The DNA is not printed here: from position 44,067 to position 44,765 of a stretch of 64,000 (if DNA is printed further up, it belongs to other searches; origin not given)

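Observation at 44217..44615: Minimal SET-domain methyltransferase co-transcribed with the DNA polymerase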

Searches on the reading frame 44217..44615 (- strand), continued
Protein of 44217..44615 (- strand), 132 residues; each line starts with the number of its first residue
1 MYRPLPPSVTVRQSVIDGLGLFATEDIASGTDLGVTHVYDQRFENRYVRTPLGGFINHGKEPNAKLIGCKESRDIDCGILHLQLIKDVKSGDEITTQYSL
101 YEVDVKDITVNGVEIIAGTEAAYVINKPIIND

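Call 57: get_annotated_region(hit=H27, flank=3000)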
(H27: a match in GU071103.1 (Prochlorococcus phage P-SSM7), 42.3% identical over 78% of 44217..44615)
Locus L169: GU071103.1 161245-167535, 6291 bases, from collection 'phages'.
description: Prochlorococcus phage P-SSM7, complete genome.
organism: Prochlorococcus phage P-SSM7 (NCBI taxid 445688)
taxonomy: Viruses; Duplodnaviria; Heunggongvirae; Uroviricota; Caudoviricetes; Kyanoviridae; Palaemonvirus; Palaemonvirus pssm7
host: Prochlorococcus sp. NATL1A; source: -; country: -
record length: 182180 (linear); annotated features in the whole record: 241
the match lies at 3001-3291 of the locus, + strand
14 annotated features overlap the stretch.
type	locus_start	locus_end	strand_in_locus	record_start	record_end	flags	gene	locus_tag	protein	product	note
CDS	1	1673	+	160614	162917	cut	nrdA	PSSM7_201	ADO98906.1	ribonucleotide reductase class Ia alpha subunit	T4-LIKE GC: 203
CDS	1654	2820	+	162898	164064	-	nrdB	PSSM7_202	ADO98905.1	ribonucleotide reductase class Ia beta subunit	T4-LIKE GC: 204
CDS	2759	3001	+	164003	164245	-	-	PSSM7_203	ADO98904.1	hypothetical protein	T4-LIKE GC: 659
CDS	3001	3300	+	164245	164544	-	-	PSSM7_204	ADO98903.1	hypothetical protein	T4-LIKE GC: 716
CDS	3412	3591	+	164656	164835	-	-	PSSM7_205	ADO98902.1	hypothetical protein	T4-LIKE GC: 430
CDS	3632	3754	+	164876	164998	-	-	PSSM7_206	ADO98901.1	hypothetical protein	T4-LIKE GC: 542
CDS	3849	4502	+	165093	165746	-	talC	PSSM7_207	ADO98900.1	transaldolase-like protein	T4-LIKE GC: 239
CDS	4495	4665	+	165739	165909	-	-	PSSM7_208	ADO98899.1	hypothetical protein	T4-LIKE GC: 278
CDS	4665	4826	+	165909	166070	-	-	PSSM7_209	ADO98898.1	hypothetical protein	T4-LIKE GC: 433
CDS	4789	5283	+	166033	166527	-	-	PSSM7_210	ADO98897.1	NAD synthetase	T4-LIKE GC: 213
CDS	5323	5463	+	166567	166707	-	-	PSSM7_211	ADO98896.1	hypothetical protein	T4-LIKE GC: 717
CDS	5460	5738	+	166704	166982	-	-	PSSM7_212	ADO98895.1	hypothetical protein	T4-LIKE GC: 718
CDS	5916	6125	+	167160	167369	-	hli03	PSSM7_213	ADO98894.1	high light inducible protein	T4-LIKE GC: 267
CDS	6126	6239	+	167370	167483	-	hli03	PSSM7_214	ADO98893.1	high light inducible protein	T4-LIKE GC: 267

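Call 61: find_encoding_contigs(protein=P0001, flank=3000, max_places=4)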
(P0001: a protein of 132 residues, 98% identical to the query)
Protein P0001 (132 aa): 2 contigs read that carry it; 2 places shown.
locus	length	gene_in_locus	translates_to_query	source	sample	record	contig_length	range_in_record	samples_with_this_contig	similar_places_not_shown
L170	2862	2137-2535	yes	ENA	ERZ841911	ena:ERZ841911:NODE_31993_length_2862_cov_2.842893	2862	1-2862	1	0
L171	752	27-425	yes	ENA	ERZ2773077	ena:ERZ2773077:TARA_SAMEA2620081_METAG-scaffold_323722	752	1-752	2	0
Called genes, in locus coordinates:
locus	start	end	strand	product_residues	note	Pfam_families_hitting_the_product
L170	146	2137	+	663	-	-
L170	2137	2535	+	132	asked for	PF00856:SET (faint)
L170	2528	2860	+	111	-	?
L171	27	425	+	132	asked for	PF00856:SET (faint)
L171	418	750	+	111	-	?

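Call 62: find_encoding_contigs(protein=window:44217-44615:-, flank=3000, max_places=4)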
Protein window:44217-44615:- (132 aa): 23 contigs read that carry it; 3 places shown.
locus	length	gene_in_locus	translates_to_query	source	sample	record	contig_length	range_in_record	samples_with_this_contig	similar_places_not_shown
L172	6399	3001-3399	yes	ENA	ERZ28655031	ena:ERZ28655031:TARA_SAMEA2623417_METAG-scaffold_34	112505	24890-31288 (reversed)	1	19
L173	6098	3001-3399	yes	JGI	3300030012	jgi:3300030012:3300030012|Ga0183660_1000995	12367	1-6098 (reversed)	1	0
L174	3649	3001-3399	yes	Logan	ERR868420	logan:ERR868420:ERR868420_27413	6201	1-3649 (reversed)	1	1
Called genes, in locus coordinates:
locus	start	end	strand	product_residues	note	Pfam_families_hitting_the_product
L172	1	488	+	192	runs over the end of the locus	-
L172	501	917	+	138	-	-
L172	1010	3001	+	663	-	-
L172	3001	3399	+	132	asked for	PF00856:SET (faint)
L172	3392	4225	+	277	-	PF20903:SPL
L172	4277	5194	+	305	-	PF06067:DUF932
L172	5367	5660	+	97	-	PF18909:dGTP_diPhyd_N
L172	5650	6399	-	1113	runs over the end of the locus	PF17892:Cadherin_5 (weak), PF17963:Big_9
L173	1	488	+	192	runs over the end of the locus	-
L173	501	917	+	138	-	-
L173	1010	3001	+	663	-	-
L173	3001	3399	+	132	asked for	PF00856:SET (faint)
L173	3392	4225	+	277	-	PF20903:SPL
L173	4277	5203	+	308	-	-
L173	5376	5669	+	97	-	PF18909:dGTP_diPhyd_N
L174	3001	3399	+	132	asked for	PF00856:SET (faint)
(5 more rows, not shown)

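Call 71: search_protein_representatives(alignment_id=A1)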
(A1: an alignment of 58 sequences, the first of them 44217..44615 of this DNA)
Query: 58 sequences, 108 profile positions. Proteins with E-value up to 0.001 (for the whole library): 2897; up to 1e-10: 793; up to 1e-30: 39. The best 150 are listed.
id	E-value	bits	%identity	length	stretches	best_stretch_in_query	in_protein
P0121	2.0e-38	146.8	-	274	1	1-103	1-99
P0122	1.0e-37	144.5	-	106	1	1-105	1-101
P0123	2.4e-37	143.3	-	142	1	1-107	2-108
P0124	3.6e-37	142.8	-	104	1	1-104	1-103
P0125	1.4e-36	140.9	-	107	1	1-104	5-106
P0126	2.4e-36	140.1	-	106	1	1-104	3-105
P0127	2.8e-36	139.9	-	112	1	1-106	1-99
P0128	3.9e-36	139.4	-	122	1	2-104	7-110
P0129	4.3e-36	139.3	-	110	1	1-104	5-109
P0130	1.1e-35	138.0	-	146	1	1-105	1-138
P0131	1.2e-35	137.9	-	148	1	1-104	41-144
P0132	2.1e-35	137.1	-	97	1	1-103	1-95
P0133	8.2e-35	135.2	-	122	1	1-105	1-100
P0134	9.3e-35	135.0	-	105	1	1-103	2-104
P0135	1.0e-34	134.9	-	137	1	1-105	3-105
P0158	6.2e-31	122.7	-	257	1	2-104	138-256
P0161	1.3e-30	121.7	-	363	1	1-103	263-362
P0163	2.0e-30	121.1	-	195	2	7-106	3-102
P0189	2.9e-29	117.4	-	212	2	8-103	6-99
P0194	3.5e-29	117.1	-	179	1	1-103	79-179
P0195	3.6e-29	117.1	-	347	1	1-99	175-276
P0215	2.3e-28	114.4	-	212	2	5-105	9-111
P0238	1.3e-27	112.0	-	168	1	1-104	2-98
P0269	1.1e-26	109.1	-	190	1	1-106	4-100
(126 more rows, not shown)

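Call 72: search_protein_families(library=pfam, proteins=[P0121, P0161, P0195, P0158, P0163, P0189, P0215, P0194, P0238, P0269], max_evalue=0.01)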
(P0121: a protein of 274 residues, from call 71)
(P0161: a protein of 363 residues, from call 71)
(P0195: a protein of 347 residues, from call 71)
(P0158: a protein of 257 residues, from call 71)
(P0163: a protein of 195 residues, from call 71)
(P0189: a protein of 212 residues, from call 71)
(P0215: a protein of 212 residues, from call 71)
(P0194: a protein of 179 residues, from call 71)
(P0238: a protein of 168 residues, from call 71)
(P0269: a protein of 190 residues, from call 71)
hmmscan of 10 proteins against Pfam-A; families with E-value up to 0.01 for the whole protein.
P0121 (274 aa): 1 family
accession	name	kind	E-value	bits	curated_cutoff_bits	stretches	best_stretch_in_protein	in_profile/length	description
PF00856.33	SET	-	4.4e-10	40.3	22.4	1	54-94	63-104/105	SET domain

P0161 (363 aa): 2 families
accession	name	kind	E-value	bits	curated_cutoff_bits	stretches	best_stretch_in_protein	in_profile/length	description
PF12224.13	Amidoligase_2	-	2.1e-18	67.5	22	1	3-239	4-244/245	Putative amidoligase enzyme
PF00856.33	SET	-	5.3e-09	36.9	22.4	1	313-357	62-104/105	SET domain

P0195 (347 aa): 1 family
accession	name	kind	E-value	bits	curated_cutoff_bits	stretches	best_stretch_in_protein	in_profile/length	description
PF00856.33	SET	-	5.2e-10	40.1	22.4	1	165-275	43-104/105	SET domain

P0158 (257 aa): 1 family
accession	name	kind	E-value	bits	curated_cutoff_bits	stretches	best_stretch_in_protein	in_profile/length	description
PF00856.33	SET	-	1.3e-09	38.8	22.4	1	154-251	1-105/105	SET domain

P0163 (195 aa): 1 family
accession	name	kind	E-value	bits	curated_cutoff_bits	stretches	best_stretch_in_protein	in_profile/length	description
PF00856.33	SET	-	5.2e-10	40.1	22.4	1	44-94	60-104/105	SET domain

P0189 (212 aa): 1 family
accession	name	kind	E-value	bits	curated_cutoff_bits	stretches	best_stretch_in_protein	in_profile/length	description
PF00856.33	SET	-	2.7e-12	47.5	22.4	1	42-94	56-104/105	SET domain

P0215 (212 aa): 1 family
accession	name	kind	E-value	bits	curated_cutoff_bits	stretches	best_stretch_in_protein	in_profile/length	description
PF00856.33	SET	-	3.8e-13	50.2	22.4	1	56-104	60-104/105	SET domain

P0194 (179 aa): 1 family
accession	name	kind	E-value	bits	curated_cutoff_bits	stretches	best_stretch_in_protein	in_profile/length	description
PF00856.33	SET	-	6.7e-09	36.6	22.4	1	129-174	63-104/105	SET domain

P0238 (168 aa): 1 family
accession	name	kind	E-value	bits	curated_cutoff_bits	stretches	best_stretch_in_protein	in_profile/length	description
PF00856.33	SET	-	1.2e-11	45.4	22.4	1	54-92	63-104/105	SET domain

P0269 (190 aa): 1 family
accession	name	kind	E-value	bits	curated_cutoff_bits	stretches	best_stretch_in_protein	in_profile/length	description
PF00856.33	SET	-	3.6e-11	43.9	22.4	1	55-92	63-104/105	SET domain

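Call 77: find_encoding_contigs(protein=P0039, flank=4000, max_places=1)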
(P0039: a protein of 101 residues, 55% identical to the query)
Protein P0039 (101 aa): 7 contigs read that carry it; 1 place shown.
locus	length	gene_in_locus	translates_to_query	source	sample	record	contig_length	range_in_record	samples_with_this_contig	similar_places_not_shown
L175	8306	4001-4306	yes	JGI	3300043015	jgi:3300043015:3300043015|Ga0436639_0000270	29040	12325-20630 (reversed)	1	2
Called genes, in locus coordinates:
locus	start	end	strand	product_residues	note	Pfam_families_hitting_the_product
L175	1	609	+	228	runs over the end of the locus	PF00413:Peptidase_M10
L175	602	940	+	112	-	PF07238:PilZ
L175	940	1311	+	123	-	-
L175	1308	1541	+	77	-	-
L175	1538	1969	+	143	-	-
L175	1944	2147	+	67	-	-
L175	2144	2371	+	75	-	-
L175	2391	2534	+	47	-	-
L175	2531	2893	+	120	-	-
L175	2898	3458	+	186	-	-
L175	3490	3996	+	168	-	-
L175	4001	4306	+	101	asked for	PF00856:SET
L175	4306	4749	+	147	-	PF04116:FA_hydroxylase (weak)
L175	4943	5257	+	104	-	-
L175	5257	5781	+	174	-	PF00011:HSP20 (faint)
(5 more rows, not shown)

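Call 78: find_encoding_contigs(protein=P0017, flank=4000, max_places=1)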
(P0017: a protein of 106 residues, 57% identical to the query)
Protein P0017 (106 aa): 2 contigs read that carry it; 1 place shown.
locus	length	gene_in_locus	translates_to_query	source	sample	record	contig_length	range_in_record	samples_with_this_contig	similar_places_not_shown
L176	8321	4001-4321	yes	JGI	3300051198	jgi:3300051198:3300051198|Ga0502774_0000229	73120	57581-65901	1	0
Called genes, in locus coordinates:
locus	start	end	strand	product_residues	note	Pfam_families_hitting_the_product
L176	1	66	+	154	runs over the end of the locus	PF03449:GreA_GreB_N, PF01272:GreA_GreB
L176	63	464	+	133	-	-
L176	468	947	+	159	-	-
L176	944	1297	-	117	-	-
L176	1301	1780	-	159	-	-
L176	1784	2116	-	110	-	PF00583:Acetyltransf_1 (weak)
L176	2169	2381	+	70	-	-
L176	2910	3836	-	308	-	PF04480:DUF559, PF18741:MTES_1575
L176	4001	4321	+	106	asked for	PF00856:SET (weak)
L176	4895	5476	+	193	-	-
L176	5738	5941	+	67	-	-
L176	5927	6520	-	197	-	PF02142:MGS, PF01808:AICARFT_IMPCHas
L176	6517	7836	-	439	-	PF00206:Lyase_1, PF08328:ASL_C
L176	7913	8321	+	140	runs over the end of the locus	PF00254:FKBP_C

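Call 79: find_encoding_contigs(protein=P0086, flank=4000, max_places=1)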
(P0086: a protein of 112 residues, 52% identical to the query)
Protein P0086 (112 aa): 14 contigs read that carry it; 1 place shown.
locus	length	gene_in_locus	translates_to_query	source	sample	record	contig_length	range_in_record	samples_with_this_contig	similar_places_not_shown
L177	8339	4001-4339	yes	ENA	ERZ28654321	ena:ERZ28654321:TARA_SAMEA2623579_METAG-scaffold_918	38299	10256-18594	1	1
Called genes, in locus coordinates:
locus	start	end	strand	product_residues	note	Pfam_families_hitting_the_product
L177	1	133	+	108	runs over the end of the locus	-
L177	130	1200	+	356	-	PF12705:PDDEXK_1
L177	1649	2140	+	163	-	-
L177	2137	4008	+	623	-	PF02811:PHP, PF07733:DNA_pol3_alpha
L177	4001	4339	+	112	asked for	PF00856:SET (weak)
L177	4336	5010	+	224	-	PF00929:RNase_T (faint)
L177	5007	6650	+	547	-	PF17657:DNA_pol3_finger, PF14579:HHH_6 (weak)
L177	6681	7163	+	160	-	PF04542:Sigma70_r2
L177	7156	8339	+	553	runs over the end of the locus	PF00534:Glycos_transf_1, PF13692:Glyco_trans_1_4 (weak)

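Call 80: find_encoding_contigs(protein=P0079, flank=4000, max_places=1)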
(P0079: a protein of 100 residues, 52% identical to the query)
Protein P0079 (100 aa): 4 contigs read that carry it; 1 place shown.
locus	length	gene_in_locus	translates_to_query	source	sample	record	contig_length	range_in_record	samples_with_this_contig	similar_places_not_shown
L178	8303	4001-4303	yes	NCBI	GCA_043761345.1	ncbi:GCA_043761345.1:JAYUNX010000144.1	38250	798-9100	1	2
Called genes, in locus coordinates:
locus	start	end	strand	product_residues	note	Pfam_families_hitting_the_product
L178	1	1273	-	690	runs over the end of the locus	?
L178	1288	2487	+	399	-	PF04389:Peptidase_M28 (weak)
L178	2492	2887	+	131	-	-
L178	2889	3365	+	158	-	PF01467:CTP_transf_like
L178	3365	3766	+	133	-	-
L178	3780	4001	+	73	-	-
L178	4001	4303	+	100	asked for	PF00856:SET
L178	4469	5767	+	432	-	PF00133:tRNA-synt_1, PF09334:tRNA-synt_1g, PF01406:tRNA-synt_1e (faint), PF09334:tRNA-synt_1g, PF00133:tRNA-synt_1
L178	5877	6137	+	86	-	-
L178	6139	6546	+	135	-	-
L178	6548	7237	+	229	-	-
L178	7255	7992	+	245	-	-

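Call 83: search_protein_families(library=pfam, alignment_id=A2, max_evalue=0.00001)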
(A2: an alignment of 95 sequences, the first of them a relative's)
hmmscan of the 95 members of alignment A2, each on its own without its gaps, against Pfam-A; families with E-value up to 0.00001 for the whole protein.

A. member 1, L008:1523-2290:+ (255 aa): 2 families
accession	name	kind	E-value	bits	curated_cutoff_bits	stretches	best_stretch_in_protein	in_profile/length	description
PF12684.13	DUF3799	-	4.3e-19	69.7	26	1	35-236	1-211/233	PDDEXK-like domain of unknown function (DUF3799)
PF12705.13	PDDEXK_1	-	9.2e-08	32.8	22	1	34-194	2-170/247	PD-(D/E)XK nuclease superfamily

B. families by the number of members that match (of 95 scanned): 81 families (the first 25 are shown)
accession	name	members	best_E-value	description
PF12705.13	PDDEXK_1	6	5.5e-21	PD-(D/E)XK nuclease superfamily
PF00004.35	AAA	5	1.5e-18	ATPase family associated with various cellular activities (AAA)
PF02867.20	Ribonuc_red_lgC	4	5.2e-155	Ribonucleotide reductase, barrel domain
PF03237.21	Terminase_6N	4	8.4e-18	Terminase large subunit, T4likevirus-type, N-terminal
PF00534.26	Glycos_transf_1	4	7.3e-13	Glycosyl transferases group 1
PF13177.12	DNA_pol3_delta2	4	1.1e-12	DNA polymerase III, delta subunit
PF13401.12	AAA_22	4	3e-10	AAA domain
PF20706.3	GT4-conflict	4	3.6e-09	Family 4 Glycosyltransferase in conflict systems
PF13173.12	AAA_14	4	2.7e-07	AAA domain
PF16363.11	GDP_Man_Dehyd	3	3.3e-121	GDP-mannose 4,6 dehydratase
PF01370.27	Epimerase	3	2.3e-63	NAD dependent epimerase/dehydratase family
PF21328.3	Gp44_lid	3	2.6e-17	Sliding-clamp-loader large subunit, AAA+ ATPase lid domain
PF17289.8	Terminase_6C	3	2.7e-11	Terminase RNaseH-like domain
PF13692.12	Glyco_trans_1_4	3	4.8e-11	Glycosyl transferases group 1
PF04860.17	Phage_portal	2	3.7e-59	Phage portal protein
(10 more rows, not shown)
